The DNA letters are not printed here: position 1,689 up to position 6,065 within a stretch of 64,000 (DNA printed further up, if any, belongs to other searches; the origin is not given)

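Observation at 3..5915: Exported proteins are enriched in a (D/E)-(P/A/S)-N tripeptide: candidate non-canonical modification sequon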

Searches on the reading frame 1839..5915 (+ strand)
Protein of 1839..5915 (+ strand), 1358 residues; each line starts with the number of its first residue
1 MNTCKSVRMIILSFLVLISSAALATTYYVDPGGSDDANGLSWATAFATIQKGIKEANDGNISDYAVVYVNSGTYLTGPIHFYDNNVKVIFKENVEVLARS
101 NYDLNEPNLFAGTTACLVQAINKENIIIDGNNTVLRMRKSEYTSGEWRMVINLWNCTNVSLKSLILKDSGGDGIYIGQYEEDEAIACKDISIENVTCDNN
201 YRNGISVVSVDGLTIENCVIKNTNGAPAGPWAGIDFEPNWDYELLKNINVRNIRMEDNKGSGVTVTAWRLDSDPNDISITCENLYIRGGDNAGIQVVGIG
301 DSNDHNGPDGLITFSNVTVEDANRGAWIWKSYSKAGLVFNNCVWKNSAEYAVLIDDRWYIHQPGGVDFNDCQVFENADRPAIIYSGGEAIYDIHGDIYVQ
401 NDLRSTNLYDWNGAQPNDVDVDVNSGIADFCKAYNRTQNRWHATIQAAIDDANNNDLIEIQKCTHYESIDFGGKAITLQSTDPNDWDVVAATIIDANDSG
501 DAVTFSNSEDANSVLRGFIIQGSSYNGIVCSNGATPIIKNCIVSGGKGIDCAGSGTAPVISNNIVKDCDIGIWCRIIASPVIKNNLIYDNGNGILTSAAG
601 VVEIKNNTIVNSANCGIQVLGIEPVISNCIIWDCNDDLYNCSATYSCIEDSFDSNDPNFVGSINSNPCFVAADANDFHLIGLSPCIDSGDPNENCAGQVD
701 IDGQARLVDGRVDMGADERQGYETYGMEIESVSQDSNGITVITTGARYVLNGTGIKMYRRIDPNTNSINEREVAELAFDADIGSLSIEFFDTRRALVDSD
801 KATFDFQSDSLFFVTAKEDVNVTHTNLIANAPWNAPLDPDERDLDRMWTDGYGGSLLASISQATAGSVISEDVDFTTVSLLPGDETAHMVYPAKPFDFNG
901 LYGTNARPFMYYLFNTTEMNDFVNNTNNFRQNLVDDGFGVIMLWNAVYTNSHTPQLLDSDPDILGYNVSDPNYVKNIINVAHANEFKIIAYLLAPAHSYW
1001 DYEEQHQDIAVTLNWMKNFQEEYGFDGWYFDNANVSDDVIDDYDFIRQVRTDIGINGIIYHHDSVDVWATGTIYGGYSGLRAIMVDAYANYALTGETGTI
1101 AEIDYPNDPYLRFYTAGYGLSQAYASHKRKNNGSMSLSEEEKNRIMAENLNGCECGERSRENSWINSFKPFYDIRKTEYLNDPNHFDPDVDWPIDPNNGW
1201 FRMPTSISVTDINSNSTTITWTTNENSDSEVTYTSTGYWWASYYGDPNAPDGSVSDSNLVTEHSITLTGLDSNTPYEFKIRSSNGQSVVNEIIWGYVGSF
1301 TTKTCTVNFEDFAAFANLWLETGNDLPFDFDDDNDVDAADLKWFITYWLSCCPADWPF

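Call 6: search_protein_families(library=pfam, proteins=[window:1839-5915:+], max_evalue=0.01)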
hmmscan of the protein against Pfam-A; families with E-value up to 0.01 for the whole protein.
window:1839-5915:+ (1358 aa): 4 families
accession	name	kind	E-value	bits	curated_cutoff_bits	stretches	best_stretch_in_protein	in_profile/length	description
PF13229.12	Beta_helix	-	3.1e-16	59.8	25.9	2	513-634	11-137/158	Right handed beta helix region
PF05048.19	NosD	-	7.4e-08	32.5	23.6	1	469-620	14-156/212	Periplasmic copper-binding protein (NosD)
PF00041.27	fn3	-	8.8e-07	29.5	25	1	1204-1286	3-72/84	Fibronectin type III domain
PF16656.11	Pur_ac_phosph_N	-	1.5e-06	29.1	30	1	1207-1302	6-93/93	Purple acid Phosphatase, N-terminal domain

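Call 7: search_protein_families(library=ncbifam, proteins=[window:1839-5915:+], max_evalue=0.01)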
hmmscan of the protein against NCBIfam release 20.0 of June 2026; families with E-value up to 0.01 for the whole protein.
window:1839-5915:+ (1358 aa): 1 family
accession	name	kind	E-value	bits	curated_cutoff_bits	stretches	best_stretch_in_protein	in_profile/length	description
NF041518.1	choice_anch_Q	domain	6.2e-05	23.2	25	1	676-719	16-57/58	choice-of-anchor Q domain-containing protein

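Call 8: find_homologous_proteins(query=window:1839-5915:+, max_evalue=0.00001)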
Query window:1839-5915:+ (1358 aa): 301 proteins with E <= 0.00001 among 8000 candidates; the best 120 are listed.
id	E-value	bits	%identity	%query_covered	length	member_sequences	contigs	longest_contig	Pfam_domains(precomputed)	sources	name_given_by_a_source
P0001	0.0e+0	3170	100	100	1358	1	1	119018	PF13229.13,PF00041.28,PF05048.20,PF16656.12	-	-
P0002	7.3e-259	880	50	63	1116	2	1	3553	PF13229.13,PF13385.14,PF02210.32,PF05048.20,PF16656.12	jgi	jgi:parallel beta-helix repeat protein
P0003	4.1e-223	762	46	63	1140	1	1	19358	PF13229.13,PF13385.14,PF02210.32,PF05048.20,PF16656.12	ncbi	-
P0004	2.2e-212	726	40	56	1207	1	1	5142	PF13229.13,PF00801.27,PF05048.20,PF18911.7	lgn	-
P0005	1.4e-208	714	44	63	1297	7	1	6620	PF13229.13,PF13385.14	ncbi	ncbi:MAG: LamG-like jellyroll fold domain-containing protein [Planctomycetota bacterium]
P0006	1.3e-204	701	43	31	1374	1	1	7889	PF13229.13,PF22352.3,PF00801.27,PF05048.20,PF18911.7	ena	-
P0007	5.1e-197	675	43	21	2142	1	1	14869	PF13229.13,PF22148.2,PF02415.24,PF00082.28,PF17161.11,PF05048.20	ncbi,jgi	ncbi:MAG: right-handed parallel beta-helix repeat-containing protein [Planctomycetota bacterium]|jgi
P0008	3.1e-189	650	52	21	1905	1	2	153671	PF13229.13,PF22680.3,PF05048.20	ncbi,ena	-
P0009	2.0e-177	610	47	53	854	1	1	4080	PF13229.13,PF05048.20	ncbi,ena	-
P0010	5.3e-174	599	47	42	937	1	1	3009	PF13229.13,PF05048.20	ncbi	-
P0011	9.2e-170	585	46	22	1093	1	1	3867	PF13229.13,PF05048.20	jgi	jgi:parallel beta-helix repeat protein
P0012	1.8e-169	584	38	63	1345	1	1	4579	PF13385.14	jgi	jgi:hypothetical protein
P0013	5.6e-166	573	48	42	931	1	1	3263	PF13229.13,PF22352.3,PF00801.27,PF05048.20,PF18911.7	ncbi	-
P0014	2.6e-164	567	49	21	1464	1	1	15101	PF13229.13,PF00149.34,PF22842.4,PF05048.20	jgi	jgi:parallel beta-helix repeat protein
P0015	3.9e-163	563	48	42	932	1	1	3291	PF13229.13,PF22352.3,PF00801.27,PF05048.20,PF18911.7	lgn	-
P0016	7.0e-163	562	41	53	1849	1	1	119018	PF13229.13,PF02018.24,PF22680.3,PF05048.20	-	-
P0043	1.6e-93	333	46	19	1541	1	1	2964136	PF13229.13,PF07602.18,PF00082.28,PF05048.20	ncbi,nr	ncbi:MAG: S8 family serine peptidase [Planctomycetota bacterium]|nr:MAG: S8 family serine peptidase 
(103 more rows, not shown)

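Call 14: find_encoding_contigs(protein=P0016, flank=10000, max_places=3)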
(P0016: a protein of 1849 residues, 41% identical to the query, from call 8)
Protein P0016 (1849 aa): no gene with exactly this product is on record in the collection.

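Call 16: find_encoding_contigs(protein=window:1839-5915:+, flank=10000, max_places=3)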
Protein window:1839-5915:+ (1358 aa): no gene with exactly this product is on record in the collection.
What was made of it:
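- Tried and rejected: P0016 and protein B are not on record in find_encoding_contigs (calls 14, 16).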

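Call 23: find_related_loci(query=window:1839-5915:+, collection=genome_contigs, flank=10000)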
Query window:1839-5915:+ (1358 aa) in genome_contigs; peptide patterns used: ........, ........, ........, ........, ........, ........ (x = any residue, [..] = any of these).
92 stretches matched a pattern; 3 encode a relative of the query (tblastn E <= 1e-3); 2 distinct loci.
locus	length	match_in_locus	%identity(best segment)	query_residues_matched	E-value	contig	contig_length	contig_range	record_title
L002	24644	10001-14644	48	435-737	4e-69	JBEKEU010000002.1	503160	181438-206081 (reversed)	MAG: Sedimentisphaerales bacterium isolate SPRUCE 213 SPRUCE_213_2, whole genome shotgun sequence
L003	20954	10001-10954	48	7-718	6e-60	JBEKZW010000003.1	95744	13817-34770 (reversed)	MAG: Sedimentisphaerales bacterium isolate SPRUCE 79 SPRUCE_79_3, whole genome shotgun sequence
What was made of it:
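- Tried and rejected: With protein B alone it gave only 2 Sedimentisphaerales loci (call 23).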

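Call 25: search_solved_structures(query=window:1839-5915:+, max_evalue=0.01, show_alignments=2)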
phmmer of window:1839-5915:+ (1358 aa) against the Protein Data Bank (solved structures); distinct sequences matched with E-value up to 0.01: 0.
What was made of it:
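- Tried and rejected: There is no sequence relative of protein B in the PDB (call 25).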

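Call 29: find_encoding_contigs(protein=P0043, flank=10000, max_places=2)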
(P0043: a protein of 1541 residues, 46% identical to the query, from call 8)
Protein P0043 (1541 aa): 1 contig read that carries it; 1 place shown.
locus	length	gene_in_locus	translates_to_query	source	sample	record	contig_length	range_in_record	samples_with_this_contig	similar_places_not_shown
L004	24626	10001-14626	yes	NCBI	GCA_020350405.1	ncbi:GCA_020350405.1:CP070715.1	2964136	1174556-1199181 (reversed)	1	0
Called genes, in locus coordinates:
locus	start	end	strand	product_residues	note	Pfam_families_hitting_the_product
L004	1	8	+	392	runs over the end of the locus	PF01098:FTSW_RODA_SPOVE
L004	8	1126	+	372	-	PF03033:Glyco_transf_28, PF02684:LpxB (faint), PF04101:Glyco_tran_28_C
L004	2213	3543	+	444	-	-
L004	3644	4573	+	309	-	-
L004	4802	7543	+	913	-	PF16656:Pur_ac_phosph_N, PF00149:Metallophos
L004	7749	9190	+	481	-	PF16655:PhoD_N (faint), PF16656:Pur_ac_phosph_N, PF00149:Metallophos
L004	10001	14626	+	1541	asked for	PF00082:Peptidase_S8, PF05048:NosD, PF13229:Beta_helix, PF07602:DUF1565, PF05048:NosD (weak), PF13229:Beta_helix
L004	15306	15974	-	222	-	-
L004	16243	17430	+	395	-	-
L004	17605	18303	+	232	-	-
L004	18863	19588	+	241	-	PF00149:Metallophos (weak), PF12850:Metallophos_2 (weak)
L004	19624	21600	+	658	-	PF14849:YidC_periplas, PF02096:60KD_IMP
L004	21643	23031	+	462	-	PF10396:TrmE_N, PF12631:MnmE_helical, PF01926:MMR_HSR1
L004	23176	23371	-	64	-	-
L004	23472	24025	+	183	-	-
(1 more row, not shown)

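Call 30: find_encoding_contigs(protein=P0008, flank=10000, max_places=2)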
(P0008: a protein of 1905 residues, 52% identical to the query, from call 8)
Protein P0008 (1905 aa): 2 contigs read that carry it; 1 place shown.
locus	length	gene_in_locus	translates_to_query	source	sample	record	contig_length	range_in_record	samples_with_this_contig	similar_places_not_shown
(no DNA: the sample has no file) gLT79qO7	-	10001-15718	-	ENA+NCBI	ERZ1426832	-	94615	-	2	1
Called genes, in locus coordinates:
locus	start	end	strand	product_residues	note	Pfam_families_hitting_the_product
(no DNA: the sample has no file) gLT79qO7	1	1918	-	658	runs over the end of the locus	PF23357:DUF7088, PF09822:ABC_transp_aux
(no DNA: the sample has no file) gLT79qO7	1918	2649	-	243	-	PF03379:CcmB (faint), PF12679:ABC2_membrane_2 (weak), PF12730:ABC2_membrane_4 (weak), PF13346:ABC2_membrane_5 (weak), PF12698:ABC2_membrane_3 (weak)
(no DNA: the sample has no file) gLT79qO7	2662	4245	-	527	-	PF13392:HNH_3 (weak), PF00847:AP2, PF00005:ABC_tran, PF13304:AAA_21 (faint)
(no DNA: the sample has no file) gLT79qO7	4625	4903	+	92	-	-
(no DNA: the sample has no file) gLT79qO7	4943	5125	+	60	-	-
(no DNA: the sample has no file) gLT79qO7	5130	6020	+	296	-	-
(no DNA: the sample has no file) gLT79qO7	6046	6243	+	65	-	-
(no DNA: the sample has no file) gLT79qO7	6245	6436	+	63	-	-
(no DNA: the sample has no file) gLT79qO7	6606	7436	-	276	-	PF02498:Bro-N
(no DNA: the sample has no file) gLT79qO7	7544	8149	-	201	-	PF04140:ICMT (weak), PF04191:PEMT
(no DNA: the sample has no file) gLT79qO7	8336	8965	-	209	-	PF06971:Put_DNA-bind_N, PF02629:CoA_binding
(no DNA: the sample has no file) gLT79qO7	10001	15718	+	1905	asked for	PF13229:Beta_helix, PF05048:NosD, PF13229:Beta_helix, PF05048:NosD, PF13229:Beta_helix, PF22680:Glyco_hydro_123_N_2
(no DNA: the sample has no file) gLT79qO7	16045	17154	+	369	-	-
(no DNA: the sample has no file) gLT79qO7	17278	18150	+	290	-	PF03781:FGE-sulfatase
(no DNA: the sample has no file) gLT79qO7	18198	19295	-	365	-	PF03060:NMO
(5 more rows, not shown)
